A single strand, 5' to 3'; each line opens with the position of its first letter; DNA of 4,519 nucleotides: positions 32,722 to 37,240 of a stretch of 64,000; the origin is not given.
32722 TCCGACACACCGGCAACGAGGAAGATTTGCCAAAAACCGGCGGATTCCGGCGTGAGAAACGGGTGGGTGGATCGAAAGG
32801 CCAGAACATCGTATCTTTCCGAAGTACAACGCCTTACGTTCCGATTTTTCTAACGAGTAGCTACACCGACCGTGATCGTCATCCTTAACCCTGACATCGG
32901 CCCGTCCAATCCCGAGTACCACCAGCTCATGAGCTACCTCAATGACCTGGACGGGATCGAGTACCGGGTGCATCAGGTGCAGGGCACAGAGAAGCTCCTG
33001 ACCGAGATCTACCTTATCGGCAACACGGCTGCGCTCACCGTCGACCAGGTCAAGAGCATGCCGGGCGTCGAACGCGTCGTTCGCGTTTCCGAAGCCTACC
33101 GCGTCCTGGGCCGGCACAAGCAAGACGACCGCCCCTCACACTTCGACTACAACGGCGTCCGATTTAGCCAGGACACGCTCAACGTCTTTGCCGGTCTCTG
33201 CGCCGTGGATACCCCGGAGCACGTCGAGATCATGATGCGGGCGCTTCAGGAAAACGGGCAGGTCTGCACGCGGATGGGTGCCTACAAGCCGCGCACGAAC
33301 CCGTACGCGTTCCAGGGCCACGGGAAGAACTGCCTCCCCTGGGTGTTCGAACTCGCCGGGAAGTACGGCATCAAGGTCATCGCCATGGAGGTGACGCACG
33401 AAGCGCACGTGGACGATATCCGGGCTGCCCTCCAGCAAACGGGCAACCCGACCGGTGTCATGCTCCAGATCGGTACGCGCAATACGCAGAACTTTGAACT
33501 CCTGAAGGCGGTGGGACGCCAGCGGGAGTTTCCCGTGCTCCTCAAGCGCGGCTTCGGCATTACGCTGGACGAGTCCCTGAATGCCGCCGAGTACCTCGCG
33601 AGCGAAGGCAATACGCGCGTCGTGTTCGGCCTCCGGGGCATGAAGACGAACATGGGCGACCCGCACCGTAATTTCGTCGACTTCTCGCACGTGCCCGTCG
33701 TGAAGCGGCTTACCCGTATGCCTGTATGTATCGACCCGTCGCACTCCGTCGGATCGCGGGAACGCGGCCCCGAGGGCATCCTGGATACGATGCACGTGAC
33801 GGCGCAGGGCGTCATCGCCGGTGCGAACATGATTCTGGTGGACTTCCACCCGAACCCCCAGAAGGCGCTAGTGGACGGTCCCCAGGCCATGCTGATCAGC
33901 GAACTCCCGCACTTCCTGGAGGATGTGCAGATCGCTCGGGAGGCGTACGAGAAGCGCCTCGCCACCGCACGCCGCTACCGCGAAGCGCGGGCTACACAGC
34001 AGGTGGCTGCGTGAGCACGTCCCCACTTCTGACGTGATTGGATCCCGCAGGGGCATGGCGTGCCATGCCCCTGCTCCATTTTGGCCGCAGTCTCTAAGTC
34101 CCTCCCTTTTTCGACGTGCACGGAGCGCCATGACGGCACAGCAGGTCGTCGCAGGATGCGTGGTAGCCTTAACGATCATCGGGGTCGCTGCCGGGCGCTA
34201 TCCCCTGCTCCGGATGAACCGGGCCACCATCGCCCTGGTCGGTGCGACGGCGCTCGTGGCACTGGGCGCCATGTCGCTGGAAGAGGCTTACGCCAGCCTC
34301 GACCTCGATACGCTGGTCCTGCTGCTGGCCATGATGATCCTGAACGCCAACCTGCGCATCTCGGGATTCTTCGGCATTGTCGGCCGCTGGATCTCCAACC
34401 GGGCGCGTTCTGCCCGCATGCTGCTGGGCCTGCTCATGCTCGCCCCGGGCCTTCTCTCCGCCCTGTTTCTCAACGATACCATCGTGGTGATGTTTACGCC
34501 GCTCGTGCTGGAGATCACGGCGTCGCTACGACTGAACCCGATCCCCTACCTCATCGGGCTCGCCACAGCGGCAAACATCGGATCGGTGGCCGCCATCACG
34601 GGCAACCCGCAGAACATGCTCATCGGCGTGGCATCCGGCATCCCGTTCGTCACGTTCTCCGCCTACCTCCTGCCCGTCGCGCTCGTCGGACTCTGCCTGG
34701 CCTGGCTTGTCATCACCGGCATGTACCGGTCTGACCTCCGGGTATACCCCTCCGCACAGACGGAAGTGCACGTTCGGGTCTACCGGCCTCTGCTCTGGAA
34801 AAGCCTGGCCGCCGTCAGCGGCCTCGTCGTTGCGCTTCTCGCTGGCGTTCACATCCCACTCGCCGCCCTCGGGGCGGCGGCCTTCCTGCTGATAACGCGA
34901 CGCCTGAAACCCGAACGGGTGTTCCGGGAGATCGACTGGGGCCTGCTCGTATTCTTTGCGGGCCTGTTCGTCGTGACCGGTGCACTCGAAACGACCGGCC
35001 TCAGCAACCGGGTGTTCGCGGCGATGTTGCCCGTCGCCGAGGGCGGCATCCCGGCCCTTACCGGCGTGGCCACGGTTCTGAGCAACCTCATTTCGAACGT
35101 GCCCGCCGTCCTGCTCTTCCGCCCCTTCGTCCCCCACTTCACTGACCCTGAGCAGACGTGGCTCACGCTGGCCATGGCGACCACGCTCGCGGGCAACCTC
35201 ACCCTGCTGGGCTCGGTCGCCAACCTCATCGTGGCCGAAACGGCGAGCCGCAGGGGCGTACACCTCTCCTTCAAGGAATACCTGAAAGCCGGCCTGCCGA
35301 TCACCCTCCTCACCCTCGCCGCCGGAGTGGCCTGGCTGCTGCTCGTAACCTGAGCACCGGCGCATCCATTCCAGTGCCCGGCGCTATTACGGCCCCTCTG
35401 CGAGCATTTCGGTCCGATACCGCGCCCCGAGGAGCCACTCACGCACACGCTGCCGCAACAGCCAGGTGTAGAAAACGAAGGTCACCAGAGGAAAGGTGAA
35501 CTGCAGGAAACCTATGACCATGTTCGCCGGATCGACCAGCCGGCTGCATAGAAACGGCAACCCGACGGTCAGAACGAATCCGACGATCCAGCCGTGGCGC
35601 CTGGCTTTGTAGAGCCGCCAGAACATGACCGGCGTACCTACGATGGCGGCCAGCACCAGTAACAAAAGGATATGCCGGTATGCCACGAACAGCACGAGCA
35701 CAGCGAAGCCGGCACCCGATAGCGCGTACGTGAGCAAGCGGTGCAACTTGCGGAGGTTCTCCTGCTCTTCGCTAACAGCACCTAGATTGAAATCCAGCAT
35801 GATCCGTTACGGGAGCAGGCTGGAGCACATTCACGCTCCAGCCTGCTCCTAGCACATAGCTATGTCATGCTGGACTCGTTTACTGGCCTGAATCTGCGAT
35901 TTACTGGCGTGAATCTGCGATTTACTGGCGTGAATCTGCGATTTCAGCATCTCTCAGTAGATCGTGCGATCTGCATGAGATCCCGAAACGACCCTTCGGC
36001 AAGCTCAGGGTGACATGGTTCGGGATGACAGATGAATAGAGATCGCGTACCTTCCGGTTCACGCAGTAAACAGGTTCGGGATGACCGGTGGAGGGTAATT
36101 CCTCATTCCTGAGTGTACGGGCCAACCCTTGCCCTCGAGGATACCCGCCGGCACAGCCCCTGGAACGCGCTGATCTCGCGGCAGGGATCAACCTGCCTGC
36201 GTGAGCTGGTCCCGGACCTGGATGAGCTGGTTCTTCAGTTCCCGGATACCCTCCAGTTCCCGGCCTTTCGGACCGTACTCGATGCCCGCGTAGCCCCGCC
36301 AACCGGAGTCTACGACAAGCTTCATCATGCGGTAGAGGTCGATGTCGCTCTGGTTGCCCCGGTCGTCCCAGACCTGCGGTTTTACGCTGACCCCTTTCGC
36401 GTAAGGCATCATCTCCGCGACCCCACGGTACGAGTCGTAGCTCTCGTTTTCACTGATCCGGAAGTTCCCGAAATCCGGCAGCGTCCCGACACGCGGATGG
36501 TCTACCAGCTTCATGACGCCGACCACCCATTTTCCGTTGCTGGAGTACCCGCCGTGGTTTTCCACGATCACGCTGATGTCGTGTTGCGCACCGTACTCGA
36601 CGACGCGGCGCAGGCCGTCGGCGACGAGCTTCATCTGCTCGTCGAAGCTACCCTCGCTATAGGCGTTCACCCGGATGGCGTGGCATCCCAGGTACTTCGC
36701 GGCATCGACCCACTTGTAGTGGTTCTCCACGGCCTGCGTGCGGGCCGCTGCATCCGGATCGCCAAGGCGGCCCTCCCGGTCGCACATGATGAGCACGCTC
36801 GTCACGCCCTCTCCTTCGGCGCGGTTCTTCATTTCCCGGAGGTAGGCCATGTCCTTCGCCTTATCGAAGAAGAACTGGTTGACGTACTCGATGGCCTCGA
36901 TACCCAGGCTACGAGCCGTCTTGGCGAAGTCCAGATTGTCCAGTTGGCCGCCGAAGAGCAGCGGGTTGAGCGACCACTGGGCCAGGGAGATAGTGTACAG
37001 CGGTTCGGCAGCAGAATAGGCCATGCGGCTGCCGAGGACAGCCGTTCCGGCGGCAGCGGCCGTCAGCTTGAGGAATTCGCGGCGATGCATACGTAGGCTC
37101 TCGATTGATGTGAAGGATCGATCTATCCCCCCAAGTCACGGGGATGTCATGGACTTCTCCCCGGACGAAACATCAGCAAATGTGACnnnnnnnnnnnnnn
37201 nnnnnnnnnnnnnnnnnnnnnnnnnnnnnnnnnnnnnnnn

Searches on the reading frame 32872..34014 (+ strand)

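Call 46: search_protein_families(library=pfam, proteins=[window:32872-34014:+], max_evalue=0.01)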
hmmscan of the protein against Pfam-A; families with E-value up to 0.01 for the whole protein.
window:32872-34014:+ (380 aa): 2 families
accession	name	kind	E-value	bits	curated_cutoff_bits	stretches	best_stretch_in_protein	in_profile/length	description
PF00793.26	DAHP_synth_1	-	1.8e-43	148.9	25.5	1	101-352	16-261/270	DAHP synthetase I family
PF18152.6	DAHP_snth_FXD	-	4.2e-10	39.7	27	1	1-74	1-67/67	DAHP synthase ferredoxin-like domain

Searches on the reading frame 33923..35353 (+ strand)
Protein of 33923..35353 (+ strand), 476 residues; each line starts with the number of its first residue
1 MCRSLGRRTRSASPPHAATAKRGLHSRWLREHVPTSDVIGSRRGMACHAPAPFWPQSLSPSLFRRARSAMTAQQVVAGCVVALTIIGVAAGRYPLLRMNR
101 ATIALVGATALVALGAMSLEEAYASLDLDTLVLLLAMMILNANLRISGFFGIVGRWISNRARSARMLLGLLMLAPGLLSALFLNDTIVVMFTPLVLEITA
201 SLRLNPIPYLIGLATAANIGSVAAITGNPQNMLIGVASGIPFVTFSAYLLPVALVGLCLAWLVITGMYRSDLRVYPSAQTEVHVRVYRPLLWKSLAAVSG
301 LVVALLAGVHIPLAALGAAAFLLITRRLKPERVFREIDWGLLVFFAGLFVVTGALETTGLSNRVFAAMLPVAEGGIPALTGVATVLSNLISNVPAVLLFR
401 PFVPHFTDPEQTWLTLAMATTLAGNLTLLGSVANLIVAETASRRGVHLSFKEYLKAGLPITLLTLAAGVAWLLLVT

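Call 46: search_protein_families(library=pfam, proteins=[window:33923-35353:+], max_evalue=0.01)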
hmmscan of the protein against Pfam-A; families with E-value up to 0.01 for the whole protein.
window:33923-35353:+ (476 aa): 2 families
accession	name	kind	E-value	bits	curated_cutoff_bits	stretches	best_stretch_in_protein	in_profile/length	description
PF03600.22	CitMHS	-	5.2e-64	216.9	31.9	1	97-423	8-336/336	Citrate transporter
PF02040.21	ArsB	-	2.8e-09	37.3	22.2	1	134-467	58-414/423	Arsenical pump membrane protein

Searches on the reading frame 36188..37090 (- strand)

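Call 45: search_protein_families(library=pfam, proteins=[window:36188-37090:-], max_evalue=0.01)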
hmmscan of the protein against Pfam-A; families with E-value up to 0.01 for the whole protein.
window:36188-37090:- (300 aa): 2 families
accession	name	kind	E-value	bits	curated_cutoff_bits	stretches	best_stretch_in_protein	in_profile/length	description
PF01261.30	AP_endonuc_2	-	2e-23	83.8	31.1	1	58-283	3-244/249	Xylose isomerase-like TIM barrel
PF10518.14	TAT_signal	-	0.00024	21.3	22.7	1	1-20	2-21/21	TAT (twin-arginine translocation) pathway signal sequence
